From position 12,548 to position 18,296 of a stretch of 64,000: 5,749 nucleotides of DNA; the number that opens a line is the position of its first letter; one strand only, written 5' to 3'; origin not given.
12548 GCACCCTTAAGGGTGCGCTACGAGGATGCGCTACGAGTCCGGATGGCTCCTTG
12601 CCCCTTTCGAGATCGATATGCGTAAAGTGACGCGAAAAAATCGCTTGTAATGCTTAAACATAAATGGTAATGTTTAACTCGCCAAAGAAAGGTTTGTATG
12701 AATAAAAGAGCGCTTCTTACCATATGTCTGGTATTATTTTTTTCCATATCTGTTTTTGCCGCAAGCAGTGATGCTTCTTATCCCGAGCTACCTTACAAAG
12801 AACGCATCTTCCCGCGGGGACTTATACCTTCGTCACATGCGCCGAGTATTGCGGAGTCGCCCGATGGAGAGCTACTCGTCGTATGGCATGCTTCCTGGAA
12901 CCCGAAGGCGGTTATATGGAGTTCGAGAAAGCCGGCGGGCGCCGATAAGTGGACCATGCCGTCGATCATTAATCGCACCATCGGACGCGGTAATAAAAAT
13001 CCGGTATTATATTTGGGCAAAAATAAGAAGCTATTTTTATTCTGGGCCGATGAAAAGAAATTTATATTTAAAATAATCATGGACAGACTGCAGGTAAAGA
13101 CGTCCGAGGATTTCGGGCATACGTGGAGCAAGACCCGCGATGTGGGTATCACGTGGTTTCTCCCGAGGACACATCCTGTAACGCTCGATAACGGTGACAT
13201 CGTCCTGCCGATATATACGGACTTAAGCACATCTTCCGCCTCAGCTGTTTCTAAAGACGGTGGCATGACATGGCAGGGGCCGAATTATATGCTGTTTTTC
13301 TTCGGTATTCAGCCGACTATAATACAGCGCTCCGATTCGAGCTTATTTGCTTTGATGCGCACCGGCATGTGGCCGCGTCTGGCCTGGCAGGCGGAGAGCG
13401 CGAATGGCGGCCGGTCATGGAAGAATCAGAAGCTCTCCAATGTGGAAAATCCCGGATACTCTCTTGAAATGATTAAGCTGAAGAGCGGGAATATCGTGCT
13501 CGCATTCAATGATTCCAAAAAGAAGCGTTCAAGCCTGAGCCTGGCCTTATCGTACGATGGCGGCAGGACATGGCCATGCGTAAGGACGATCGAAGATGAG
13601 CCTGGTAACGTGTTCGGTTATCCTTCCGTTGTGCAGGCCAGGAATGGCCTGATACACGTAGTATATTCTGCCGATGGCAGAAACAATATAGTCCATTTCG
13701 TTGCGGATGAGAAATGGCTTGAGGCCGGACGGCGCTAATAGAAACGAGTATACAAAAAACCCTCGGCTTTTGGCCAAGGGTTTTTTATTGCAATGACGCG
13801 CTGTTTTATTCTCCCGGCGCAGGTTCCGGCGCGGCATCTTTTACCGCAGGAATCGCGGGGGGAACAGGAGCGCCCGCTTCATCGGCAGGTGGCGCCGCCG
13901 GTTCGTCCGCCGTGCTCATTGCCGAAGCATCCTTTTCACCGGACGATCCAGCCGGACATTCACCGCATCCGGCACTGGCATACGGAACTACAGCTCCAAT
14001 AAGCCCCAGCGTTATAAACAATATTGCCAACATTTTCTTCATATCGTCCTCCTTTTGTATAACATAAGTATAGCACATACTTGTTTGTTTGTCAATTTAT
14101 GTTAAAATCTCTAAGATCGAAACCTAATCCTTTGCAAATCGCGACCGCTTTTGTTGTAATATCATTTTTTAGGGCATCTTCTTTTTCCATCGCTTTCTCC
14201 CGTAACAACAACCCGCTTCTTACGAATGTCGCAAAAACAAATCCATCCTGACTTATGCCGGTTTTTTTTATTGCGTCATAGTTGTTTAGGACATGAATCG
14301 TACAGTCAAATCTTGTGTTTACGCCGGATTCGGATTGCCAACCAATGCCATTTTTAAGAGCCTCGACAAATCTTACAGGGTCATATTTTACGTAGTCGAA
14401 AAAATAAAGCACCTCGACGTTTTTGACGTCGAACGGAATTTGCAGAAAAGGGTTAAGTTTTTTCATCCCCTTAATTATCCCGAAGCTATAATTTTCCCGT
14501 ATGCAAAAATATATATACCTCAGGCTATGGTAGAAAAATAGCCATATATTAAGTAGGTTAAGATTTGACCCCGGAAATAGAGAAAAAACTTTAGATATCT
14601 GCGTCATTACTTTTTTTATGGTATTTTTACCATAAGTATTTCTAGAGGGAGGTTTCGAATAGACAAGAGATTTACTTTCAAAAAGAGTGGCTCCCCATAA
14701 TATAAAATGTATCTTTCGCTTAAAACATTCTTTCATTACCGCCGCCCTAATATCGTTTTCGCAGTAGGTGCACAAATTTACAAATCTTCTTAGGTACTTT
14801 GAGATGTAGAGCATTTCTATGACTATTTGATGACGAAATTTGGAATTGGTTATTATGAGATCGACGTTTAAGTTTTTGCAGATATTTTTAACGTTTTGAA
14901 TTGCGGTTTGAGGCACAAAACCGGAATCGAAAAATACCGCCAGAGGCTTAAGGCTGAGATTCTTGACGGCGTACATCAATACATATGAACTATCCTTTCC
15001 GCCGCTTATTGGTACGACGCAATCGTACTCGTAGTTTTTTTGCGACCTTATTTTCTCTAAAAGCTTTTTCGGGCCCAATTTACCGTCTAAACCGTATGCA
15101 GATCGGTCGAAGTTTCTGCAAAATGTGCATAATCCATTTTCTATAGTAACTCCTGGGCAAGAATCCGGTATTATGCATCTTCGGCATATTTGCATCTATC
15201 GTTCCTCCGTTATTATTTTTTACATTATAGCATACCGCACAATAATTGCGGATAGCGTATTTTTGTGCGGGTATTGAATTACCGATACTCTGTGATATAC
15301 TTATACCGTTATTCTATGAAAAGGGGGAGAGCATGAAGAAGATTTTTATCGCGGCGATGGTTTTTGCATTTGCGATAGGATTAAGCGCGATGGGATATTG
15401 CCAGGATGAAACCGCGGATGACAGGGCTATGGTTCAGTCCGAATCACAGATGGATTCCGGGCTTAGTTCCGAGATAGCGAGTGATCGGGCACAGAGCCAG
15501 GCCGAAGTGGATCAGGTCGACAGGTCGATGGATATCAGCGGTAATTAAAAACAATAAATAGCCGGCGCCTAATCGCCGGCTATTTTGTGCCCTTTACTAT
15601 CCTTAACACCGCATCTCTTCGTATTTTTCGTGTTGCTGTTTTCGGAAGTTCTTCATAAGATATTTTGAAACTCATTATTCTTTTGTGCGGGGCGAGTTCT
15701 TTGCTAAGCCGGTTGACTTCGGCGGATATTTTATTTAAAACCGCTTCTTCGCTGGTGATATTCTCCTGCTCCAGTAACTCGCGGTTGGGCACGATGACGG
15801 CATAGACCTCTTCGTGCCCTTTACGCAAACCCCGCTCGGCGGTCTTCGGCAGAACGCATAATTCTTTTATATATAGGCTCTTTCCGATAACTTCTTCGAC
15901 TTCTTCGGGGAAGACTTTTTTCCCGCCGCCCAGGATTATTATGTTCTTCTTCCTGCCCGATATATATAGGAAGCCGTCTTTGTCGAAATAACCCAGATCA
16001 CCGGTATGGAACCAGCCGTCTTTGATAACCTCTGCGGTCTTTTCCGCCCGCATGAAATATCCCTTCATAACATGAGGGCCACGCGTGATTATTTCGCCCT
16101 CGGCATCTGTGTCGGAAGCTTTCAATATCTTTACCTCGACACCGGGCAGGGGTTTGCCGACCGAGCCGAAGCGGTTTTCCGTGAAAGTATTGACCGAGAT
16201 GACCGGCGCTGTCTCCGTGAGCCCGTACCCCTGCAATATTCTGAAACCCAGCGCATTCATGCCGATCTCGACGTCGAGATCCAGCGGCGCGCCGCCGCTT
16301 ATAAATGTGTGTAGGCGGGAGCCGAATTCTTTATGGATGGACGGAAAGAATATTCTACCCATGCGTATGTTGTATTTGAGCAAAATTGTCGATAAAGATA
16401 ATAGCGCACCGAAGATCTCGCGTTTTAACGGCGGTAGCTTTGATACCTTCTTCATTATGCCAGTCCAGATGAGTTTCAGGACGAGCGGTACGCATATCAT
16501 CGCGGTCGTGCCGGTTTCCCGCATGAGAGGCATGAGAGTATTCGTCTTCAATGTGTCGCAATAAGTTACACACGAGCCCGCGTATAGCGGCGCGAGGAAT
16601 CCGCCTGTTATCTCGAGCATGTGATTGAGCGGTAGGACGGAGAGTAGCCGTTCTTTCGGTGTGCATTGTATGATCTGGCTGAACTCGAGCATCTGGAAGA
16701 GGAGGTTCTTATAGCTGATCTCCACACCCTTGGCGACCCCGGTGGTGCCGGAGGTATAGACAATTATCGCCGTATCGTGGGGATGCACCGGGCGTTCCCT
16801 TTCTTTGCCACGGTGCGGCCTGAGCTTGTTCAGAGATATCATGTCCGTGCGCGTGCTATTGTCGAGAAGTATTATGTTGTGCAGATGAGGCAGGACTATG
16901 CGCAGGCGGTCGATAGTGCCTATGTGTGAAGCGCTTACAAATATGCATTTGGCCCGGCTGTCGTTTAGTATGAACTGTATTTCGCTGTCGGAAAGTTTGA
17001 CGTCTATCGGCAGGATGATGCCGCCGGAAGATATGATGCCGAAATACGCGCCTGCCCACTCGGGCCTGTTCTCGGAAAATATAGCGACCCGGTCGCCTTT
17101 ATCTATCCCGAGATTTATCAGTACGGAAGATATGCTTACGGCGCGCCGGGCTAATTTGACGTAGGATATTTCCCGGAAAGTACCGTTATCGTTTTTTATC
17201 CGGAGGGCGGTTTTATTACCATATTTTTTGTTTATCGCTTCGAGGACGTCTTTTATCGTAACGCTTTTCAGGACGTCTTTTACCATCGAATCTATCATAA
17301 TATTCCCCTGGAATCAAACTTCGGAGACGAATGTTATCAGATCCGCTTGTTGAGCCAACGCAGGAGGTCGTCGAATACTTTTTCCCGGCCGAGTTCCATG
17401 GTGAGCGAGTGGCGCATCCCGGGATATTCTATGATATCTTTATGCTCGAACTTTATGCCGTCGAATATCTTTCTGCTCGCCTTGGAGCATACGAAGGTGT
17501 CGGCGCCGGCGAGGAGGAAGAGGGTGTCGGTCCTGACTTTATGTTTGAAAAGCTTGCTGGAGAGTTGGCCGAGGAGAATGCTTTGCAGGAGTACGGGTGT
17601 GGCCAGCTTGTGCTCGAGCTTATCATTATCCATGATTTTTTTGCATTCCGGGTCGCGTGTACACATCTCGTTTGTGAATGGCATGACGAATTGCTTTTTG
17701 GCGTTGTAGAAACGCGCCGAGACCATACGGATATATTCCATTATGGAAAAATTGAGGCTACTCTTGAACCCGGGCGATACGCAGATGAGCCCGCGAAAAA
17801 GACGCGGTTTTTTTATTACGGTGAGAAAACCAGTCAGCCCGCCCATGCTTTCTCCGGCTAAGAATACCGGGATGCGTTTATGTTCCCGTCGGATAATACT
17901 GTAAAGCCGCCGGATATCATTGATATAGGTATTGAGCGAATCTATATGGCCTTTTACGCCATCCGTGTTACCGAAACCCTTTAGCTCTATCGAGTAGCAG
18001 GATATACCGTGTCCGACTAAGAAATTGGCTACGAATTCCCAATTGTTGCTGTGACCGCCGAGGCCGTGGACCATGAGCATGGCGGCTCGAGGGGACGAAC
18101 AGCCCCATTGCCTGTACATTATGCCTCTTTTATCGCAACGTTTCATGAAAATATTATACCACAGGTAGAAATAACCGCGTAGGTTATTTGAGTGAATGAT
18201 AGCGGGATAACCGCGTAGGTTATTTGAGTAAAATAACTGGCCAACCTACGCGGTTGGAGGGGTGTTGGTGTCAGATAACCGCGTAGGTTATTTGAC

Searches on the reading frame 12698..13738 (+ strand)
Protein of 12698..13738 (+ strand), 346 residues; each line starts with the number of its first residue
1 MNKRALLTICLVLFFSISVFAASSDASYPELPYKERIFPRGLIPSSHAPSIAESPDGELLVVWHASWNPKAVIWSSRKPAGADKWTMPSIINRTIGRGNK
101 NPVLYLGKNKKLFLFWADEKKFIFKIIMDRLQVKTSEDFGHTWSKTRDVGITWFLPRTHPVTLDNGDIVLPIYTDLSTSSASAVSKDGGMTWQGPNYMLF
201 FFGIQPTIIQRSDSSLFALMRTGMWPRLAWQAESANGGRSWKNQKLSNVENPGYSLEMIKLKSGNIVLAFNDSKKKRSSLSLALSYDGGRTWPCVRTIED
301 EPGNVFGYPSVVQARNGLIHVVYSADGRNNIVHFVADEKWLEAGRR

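Call 59: search_protein_families(library=pfam, max_evalue=1e-8, proteins=[window:12698-13738:+])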
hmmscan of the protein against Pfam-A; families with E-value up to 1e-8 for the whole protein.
window:12698-13738:+ (346 aa): 1 family
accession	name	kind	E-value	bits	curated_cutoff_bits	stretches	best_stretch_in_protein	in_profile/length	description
PF13088.12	BNR_2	-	4.2e-45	154.7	31.4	1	58-321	2-277/277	BNR repeat-like domain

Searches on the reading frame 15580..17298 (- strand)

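Call 59: search_protein_families(library=pfam, max_evalue=1e-8, proteins=[window:15580-17298:-])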
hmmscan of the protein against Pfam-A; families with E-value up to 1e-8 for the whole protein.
window:15580-17298:- (572 aa): 1 family
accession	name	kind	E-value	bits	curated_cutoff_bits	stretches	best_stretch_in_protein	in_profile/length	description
PF00501.34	AMP-binding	-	9.7e-79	265.4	29.9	1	21-415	3-384/384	AMP-binding enzyme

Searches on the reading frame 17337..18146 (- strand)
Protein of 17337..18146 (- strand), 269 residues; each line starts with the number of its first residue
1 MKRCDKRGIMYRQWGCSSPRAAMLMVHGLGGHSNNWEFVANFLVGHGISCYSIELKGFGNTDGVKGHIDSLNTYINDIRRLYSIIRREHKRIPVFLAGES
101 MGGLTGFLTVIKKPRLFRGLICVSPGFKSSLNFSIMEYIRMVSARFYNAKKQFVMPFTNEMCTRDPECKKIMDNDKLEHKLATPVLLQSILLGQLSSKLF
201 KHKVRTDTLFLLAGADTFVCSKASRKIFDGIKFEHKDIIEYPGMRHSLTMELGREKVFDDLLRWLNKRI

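Call 59: search_protein_families(library=pfam, max_evalue=1e-8, proteins=[window:17337-18146:-])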
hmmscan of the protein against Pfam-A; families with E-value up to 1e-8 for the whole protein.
window:17337-18146:- (269 aa): 3 families
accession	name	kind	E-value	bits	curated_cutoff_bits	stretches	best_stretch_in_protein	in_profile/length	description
PF12146.15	Hydrolase_4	-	3.2e-46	158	27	1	18-252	2-238/239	Serine aminopeptidase, S33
PF00561.26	Abhydrolase_1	-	1.9e-12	47.8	25.8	1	22-154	2-128/245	alpha/beta hydrolase fold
PF12697.13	Abhydrolase_6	-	1.4e-09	39.4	26.3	1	24-251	2-209/217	Alpha/beta hydrolase family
